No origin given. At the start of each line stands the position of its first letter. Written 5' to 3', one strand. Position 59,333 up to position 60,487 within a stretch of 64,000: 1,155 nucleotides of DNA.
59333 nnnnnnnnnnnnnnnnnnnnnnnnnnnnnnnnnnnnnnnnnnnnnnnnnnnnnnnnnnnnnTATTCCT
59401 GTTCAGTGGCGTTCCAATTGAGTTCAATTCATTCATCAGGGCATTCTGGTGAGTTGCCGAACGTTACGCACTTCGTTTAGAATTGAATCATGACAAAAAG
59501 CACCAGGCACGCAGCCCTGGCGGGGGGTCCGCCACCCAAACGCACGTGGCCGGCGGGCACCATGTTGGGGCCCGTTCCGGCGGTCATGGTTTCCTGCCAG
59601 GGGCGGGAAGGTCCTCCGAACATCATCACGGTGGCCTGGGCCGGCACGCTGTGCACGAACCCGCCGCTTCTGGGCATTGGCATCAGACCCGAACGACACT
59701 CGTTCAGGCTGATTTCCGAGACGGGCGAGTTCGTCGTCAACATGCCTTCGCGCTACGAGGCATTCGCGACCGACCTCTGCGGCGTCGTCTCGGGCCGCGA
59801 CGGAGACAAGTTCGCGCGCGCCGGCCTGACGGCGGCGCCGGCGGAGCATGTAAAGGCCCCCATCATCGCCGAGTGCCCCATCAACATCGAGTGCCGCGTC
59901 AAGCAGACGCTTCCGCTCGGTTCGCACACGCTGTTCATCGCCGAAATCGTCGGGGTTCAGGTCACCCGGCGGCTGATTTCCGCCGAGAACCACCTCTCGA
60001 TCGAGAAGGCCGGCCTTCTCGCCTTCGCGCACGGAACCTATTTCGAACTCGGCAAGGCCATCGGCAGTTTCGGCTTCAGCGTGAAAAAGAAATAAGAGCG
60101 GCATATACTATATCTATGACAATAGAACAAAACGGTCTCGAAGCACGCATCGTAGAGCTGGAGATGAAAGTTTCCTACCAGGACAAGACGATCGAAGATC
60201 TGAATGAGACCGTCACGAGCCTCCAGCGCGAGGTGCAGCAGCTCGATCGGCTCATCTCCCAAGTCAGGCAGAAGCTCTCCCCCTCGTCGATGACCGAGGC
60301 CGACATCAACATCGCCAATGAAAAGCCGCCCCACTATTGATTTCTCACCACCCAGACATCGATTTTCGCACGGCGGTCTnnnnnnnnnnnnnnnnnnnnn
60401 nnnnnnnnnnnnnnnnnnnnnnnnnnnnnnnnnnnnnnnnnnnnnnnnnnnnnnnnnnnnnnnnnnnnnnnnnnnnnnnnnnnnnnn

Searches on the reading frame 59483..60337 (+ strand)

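Call 79: search_protein_families(library=pfam, proteins=[window:59483-60337:+], max_evalue=0.0001)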
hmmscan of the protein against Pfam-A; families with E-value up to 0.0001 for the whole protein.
window:59483-60337:+ (285 aa): 1 family
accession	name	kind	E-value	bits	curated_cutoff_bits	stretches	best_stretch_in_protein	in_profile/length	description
PF04102.17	SlyX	-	3.5e-18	66.4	30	1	219-285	1-67/67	SlyX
